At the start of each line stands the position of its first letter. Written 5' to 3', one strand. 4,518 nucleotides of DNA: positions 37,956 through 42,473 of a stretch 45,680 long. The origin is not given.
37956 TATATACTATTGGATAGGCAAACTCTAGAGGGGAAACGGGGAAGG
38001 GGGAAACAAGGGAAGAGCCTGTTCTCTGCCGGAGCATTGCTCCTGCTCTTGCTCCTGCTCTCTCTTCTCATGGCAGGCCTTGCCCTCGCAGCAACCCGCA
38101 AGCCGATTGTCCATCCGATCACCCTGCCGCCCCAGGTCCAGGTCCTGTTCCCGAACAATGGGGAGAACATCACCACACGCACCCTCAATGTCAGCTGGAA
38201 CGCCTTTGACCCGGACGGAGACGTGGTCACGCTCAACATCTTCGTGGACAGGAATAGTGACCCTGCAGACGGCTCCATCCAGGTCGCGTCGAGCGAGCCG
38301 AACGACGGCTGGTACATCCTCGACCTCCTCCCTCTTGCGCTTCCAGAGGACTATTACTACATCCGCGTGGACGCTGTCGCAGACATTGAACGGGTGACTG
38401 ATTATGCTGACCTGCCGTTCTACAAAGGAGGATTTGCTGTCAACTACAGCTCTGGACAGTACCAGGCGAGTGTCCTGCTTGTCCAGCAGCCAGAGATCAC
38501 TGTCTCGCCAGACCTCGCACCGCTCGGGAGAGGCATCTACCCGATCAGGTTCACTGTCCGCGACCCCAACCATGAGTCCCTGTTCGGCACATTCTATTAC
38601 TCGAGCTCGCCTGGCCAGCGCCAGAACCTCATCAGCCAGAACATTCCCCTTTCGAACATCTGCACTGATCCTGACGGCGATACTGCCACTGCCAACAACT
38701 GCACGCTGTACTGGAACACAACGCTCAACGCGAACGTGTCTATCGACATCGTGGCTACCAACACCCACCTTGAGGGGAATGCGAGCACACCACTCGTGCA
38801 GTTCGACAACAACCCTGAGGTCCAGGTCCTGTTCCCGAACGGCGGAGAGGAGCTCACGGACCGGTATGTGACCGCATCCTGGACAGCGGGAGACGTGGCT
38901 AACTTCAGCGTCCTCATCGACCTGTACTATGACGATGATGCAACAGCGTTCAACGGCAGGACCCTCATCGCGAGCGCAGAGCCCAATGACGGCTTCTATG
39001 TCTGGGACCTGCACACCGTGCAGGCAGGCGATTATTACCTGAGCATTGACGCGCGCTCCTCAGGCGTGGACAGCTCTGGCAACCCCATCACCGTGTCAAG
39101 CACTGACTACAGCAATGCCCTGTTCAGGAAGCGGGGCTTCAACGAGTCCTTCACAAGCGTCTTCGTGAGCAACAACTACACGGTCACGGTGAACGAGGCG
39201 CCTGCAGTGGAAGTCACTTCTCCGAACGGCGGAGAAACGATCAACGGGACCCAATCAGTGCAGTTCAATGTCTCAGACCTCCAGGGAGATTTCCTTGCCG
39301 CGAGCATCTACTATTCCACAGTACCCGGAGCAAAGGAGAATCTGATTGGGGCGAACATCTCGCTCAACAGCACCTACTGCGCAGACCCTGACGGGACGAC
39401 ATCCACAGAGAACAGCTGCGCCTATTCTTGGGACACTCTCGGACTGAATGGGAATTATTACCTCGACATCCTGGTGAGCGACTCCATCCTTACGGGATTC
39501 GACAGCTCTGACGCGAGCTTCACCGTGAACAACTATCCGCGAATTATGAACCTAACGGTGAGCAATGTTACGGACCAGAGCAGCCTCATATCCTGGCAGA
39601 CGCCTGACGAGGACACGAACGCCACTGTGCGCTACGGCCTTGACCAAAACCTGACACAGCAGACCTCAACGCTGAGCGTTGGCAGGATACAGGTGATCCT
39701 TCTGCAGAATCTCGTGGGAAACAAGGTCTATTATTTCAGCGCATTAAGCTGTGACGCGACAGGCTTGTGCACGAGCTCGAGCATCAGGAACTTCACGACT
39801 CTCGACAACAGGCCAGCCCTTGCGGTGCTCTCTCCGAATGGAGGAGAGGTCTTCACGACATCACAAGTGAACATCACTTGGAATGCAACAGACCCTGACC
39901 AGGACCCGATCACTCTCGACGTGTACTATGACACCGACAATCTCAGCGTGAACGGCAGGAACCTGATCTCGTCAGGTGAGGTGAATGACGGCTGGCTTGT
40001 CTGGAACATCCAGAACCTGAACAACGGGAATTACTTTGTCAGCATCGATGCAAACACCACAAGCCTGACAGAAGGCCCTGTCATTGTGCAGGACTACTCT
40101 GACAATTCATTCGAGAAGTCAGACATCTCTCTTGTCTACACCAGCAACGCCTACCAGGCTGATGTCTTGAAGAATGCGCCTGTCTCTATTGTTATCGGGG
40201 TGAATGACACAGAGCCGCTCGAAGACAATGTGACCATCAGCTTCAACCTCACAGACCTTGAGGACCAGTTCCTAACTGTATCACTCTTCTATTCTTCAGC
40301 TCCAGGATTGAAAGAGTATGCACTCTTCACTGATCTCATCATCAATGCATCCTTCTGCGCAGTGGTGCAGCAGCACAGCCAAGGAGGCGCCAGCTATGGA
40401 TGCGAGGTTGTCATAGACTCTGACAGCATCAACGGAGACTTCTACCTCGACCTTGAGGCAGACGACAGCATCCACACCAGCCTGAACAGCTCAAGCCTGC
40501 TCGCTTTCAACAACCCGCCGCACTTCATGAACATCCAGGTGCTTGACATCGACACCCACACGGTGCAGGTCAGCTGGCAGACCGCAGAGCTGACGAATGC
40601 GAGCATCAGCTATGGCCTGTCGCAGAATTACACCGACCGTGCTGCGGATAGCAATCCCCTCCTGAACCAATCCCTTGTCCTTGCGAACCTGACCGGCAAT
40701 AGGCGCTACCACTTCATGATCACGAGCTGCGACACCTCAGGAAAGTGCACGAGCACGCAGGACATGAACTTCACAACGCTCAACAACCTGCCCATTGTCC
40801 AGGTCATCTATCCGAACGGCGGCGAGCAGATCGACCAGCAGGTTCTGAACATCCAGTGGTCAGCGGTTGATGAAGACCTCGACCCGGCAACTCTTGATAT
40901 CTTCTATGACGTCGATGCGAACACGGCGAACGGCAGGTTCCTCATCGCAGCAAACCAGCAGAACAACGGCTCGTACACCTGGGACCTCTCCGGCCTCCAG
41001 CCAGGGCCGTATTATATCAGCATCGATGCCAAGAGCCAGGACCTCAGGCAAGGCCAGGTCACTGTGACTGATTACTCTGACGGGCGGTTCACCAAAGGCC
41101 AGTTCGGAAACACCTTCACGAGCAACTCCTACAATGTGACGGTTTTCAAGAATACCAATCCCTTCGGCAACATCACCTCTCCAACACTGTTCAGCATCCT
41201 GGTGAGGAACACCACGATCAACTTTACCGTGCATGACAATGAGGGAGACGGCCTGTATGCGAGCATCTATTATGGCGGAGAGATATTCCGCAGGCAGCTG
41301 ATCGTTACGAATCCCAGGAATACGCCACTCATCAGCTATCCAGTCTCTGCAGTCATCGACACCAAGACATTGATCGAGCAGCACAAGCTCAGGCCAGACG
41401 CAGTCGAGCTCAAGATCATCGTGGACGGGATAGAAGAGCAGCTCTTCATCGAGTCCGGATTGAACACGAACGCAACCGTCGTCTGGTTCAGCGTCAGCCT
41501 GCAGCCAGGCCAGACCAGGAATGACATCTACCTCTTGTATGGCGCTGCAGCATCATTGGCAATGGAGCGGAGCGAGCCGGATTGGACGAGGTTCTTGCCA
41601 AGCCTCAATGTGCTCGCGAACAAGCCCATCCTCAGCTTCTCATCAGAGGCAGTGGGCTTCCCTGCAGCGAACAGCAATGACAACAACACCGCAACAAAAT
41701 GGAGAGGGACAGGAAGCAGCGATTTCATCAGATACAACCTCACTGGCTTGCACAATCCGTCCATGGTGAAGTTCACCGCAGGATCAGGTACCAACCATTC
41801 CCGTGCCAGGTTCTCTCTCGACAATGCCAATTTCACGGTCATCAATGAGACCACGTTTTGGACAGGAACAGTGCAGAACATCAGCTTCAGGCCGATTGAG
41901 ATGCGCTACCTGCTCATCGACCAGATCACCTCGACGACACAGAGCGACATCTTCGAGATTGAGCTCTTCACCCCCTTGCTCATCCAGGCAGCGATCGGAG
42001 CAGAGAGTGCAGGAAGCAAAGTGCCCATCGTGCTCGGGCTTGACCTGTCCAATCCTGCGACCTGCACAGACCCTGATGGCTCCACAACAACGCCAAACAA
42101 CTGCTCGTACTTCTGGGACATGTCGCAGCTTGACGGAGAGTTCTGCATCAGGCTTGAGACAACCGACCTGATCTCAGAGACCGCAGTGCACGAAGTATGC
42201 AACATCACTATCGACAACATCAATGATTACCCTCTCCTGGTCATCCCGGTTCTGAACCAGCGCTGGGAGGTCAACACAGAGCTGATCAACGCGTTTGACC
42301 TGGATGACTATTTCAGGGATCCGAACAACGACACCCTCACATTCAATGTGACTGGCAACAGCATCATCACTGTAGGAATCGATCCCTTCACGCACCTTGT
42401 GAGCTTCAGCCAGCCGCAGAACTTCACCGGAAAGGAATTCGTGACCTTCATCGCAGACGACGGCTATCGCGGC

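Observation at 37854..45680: Giant open-ended ORF missing from the ORF track, with hierarchical repeat architecture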

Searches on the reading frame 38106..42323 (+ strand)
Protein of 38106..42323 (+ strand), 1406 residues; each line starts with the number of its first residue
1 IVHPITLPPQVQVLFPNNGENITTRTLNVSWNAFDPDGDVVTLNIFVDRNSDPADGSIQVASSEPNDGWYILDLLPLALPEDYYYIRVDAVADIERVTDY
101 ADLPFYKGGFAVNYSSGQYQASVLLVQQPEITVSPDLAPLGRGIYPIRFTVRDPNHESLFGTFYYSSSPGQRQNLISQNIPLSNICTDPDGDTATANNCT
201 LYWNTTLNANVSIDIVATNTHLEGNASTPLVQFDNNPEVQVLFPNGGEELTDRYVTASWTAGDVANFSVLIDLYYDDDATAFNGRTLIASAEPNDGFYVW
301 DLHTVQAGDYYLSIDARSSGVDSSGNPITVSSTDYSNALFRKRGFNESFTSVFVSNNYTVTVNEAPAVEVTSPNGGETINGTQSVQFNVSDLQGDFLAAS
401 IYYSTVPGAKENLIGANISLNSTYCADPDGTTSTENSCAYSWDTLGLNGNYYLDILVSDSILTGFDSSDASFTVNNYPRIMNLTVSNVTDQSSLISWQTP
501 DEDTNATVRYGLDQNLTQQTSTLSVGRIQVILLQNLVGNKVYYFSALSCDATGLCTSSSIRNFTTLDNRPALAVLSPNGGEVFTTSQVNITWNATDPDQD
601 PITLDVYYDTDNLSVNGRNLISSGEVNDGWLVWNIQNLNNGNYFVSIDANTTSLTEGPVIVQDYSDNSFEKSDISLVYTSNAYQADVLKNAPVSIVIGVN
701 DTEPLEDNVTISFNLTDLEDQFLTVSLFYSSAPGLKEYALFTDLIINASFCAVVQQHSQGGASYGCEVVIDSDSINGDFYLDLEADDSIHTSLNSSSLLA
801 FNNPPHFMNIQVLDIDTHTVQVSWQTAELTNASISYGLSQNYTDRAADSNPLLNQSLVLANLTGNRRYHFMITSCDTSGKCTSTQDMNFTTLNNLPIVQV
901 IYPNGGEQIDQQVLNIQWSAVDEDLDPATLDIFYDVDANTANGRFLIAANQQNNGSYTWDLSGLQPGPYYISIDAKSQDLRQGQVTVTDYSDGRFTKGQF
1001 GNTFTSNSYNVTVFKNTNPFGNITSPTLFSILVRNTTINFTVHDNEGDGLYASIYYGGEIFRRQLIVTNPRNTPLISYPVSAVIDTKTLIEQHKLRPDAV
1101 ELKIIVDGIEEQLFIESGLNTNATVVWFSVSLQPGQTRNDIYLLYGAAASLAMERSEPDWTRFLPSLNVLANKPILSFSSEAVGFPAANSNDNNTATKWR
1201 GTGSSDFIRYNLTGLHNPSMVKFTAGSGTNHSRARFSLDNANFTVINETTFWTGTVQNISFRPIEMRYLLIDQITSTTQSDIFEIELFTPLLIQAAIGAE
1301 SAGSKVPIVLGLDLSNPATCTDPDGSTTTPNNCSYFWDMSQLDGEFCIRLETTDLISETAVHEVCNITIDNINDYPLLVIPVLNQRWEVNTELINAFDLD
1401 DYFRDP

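Call 24: find_homologous_proteins(query=window:38106-42323:+, max_evalue=0.00001)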
Query window:38106-42323:+ (1406 aa): 11 proteins with E <= 0.00001 among 8000 candidates.
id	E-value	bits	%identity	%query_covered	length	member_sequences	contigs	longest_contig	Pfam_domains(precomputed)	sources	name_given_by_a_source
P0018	4.2e-261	888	35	83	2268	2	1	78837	PF17957.8,PF10342.16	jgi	-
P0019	2.1e-25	107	22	51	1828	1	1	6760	PF17957.8,PF21471.4,PF19077.7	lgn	-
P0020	7.1e-24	102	42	15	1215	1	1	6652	PF00688.25,PF06848.18,PF01835.26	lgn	-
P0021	3.3e-20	90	24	46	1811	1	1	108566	PF17957.8,PF21471.4,PF02012.27,PF00041.28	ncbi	ncbi:MAG: hypothetical protein ACYC5M_06700 [Anaerolineae bacterium]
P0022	3.4e-17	80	53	6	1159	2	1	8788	PF00688.25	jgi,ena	-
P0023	1.3e-16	78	43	10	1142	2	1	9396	PF00688.25,PF06848.18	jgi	-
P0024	2.1e-16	77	32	22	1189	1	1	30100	PF00688.25,PF06848.18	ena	-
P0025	2.9e-16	76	29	7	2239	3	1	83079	PF16655.13,PF00963.25,PF25077.2,PF25788.3,PF13860.13,PF13620.13,PF00041.28,PF16656.12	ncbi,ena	-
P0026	2.2e-15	74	43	10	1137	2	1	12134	PF24517.3,PF00688.25,PF06848.18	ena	-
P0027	8.9e-14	68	23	27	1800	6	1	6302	PF17957.8,PF10342.16,PF21471.4,PF19077.7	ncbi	-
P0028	1.7e-11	61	31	17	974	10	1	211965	PF00801.27,PF17957.8,PF18911.7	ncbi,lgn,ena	-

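Call 26: find_encoding_contigs(protein=P0018, flank=10000, max_places=3)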
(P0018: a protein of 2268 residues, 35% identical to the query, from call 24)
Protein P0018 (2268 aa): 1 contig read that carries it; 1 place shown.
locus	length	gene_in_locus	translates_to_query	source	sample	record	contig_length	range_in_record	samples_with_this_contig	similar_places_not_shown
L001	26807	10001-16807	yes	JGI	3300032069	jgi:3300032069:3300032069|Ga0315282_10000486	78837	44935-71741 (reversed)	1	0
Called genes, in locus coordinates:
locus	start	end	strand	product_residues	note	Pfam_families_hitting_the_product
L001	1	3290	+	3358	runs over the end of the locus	PF05048:NosD, PF13229:Beta_helix, PF05048:NosD, PF13229:Beta_helix, PF05048:NosD, PF13229:Beta_helix, PF05048:NosD, PF13229:Beta_helix, +5 more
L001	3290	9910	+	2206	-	PF14783:BBS2_Mid (faint), PF23743:Beta-prop_BBS7 (faint), PF01839:FG-GAP (faint), PF12256:TcdB_toxin_midN (faint), PF13517:FG-GAP_3, PF15907:Itfg2 (faint), PF13517:FG-GAP_3 (weak), PF13517:FG-GAP_3, +2 more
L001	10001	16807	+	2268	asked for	PF10342:Kre9_KNH (faint), PF17957:Big_7 (faint)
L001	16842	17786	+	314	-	-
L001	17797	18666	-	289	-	PF07719:TPR_2 (faint)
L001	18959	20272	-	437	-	PF02127:Peptidase_M18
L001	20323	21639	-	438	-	PF02127:Peptidase_M18, PF05343:Peptidase_M42 (faint)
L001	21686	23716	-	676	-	-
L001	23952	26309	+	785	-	-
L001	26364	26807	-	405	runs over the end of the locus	PF00155:Aminotran_1_2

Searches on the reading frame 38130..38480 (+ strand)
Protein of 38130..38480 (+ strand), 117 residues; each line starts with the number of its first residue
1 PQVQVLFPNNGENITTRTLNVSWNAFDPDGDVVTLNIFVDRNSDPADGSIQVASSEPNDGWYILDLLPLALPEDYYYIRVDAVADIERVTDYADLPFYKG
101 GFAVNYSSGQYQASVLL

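Call 19: search_protein_families(library=pfam, proteins=[window:38130-38480:+], max_evalue=1)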
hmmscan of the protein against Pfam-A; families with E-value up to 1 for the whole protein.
window:38130-38480:+ (117 aa): 3 families
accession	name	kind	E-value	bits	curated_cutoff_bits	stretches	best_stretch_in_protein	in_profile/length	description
PF17957.7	Big_7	-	1.7e-05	25.8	24.1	1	1-65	1-55/70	Bacterial Ig domain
PF17803.7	Cadherin_4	-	0.11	13.5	25.1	1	15-54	27-65/71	Bacterial cadherin-like domain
PF10342.15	Kre9_KNH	-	0.15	13.3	24.6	1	8-84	2-79/94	Kre9/KNH-like N-terminal Ig-like domain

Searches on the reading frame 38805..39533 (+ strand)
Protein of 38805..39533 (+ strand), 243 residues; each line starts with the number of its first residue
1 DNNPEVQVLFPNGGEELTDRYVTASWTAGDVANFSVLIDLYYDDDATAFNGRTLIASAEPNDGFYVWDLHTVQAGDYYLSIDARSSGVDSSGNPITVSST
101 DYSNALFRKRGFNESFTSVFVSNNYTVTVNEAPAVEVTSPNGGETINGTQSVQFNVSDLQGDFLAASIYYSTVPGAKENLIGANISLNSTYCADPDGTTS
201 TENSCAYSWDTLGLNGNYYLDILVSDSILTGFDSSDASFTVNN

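Call 51: search_solved_structures(query=A3, max_evalue=10)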
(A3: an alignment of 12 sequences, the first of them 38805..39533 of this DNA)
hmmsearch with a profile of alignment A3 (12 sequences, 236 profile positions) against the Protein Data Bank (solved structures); distinct sequences matched with E-value up to 10: 3.
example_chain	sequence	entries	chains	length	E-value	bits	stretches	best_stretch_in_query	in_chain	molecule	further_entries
9kvu_A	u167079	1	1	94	0.01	18.5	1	1-68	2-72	bacterial immunoglobulin domain B1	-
7xya_A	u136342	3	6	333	1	11.9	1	38-104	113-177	DNA-directed RNA polymerase subunit alpha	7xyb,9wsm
3nng_A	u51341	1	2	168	1.8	11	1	25-71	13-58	uncharacterized protein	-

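Call 53: predict_structure(alignment_id=A3)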
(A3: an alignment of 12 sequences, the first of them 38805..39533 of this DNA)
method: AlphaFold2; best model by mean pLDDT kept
length: 243 residues; sequences in the alignment: 12
mean_pLDDT: 87.0   pTM: 0.53
mean pLDDT of the five models: 87.0, 87.0, 86.8, 84.9, 84.8
residues with pLDDT >= 90: 143; 70-90: 75; 50-70: 15; < 50: 10
segments of 3 or more residues with pLDDT < 50: 116-123
pLDDT, mean of each block of 10 residues (from residue 1): 93 90 96 93 88 94 94 91 93 93 93 53 51 88 89 89 90 91 88 66 90 94 89 91 92
secondary structure, 60 per line:
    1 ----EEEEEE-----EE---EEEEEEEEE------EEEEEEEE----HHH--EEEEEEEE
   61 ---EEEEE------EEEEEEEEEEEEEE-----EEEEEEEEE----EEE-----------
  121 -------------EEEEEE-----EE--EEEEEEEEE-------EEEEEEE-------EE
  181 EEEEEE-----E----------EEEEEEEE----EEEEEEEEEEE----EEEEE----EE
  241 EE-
elements in order: E5-10 E21-29 E36-43 E53-60 E64-68 E75-88 E94-102 E107-109 E134-139 E149-157 E165-171 E179-186 E203-210 E215-225 E230-234 E239-242

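Call 56: fold_search(model_id=the predicted structure, library=pdb)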
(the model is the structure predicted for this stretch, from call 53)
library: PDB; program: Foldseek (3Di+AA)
matches with E <= 10: 1854; with E <= 0.001: 106
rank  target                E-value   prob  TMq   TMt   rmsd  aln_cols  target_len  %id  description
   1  4be5_A                1.0e-06  1.00  0.31  0.33  13.8       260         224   10  V. cholera biofilm scaffolding protein RbmA (released 2013-12-18)
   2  4be6_A                1.1e-06  1.00  0.31  0.33  13.8       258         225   12  V. cholera biofilm scaffolding protein RbmA (released 2013-12-18)
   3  4kkq_B                2.0e-06  1.00  0.34  0.36  13.6       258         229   10  Crystal structure of Vibrio cholerae RbmA (crystal form 1) (released 2013-05-22)
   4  4kkr_A                3.6e-06  1.00  0.32  0.33  13.7       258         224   10  Crystal structure of Vibrio cholerae RbmA (crystal form 3) (released 2013-05-22)
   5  4kkp_B                3.7e-06  1.00  0.30  0.31  13.9       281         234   11  Crystal structure of Vibrio cholerae RbmA (crystal form 2) (released 2013-05-22)
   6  4kkp_A                4.4e-06  1.00  0.34  0.35  13.7       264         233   11  Crystal structure of Vibrio cholerae RbmA (crystal form 2) (released 2013-05-22)
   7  6eg0_B                5.6e-06  1.00  0.28  0.23  14.5       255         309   12  Crystal structure of Dpr4 Ig1-Ig2 in complex with DIP-Eta Ig1-Ig3 (released 2018-11-28)
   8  4kkq_A                9.4e-06  1.00  0.34  0.36  13.6       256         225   10  Crystal structure of Vibrio cholerae RbmA (crystal form 1) (released 2013-05-22)
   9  5oyj_D                9.9e-06  1.00  0.25  0.27  17.0       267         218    9  Crystal structure of VEGFR-2 domains 4-5 in complex with DARPin D4b (released 2018-03-14)
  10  5g50_B                1.2e-05  1.00  0.31  0.33  13.7       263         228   12  Vibrio cholerae scaffolding protein RbmA in complex with magnesium. (released 2017-11-29)
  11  6dld_A                1.2e-05  1.00  0.22  0.20  14.4       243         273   12  Crystal structure of IgLON5/NEGR1 heterodimer (released 2019-04-10)
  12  5noi                  1.3e-05  1.00  0.22  0.27  13.3       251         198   10  human Robo2 extracellular domains 4-5 (released 2017-10-25)
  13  5k70_D                1.8e-05  1.00  0.27  0.20  14.5       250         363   13  Sidekick-2 immunoglobulin domains 1-4 H18R/N22S mutant (released 2016-09-28)
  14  8cka_B                2.1e-05  1.00  0.34  0.21  16.0       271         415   17  Deinococcus radidurans HPI S-layer (released 2023-04-19)
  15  5k70_C                2.5e-05  1.00  0.23  0.17  15.9       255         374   14  Sidekick-2 immunoglobulin domains 1-4 H18R/N22S mutant (released 2016-09-28)
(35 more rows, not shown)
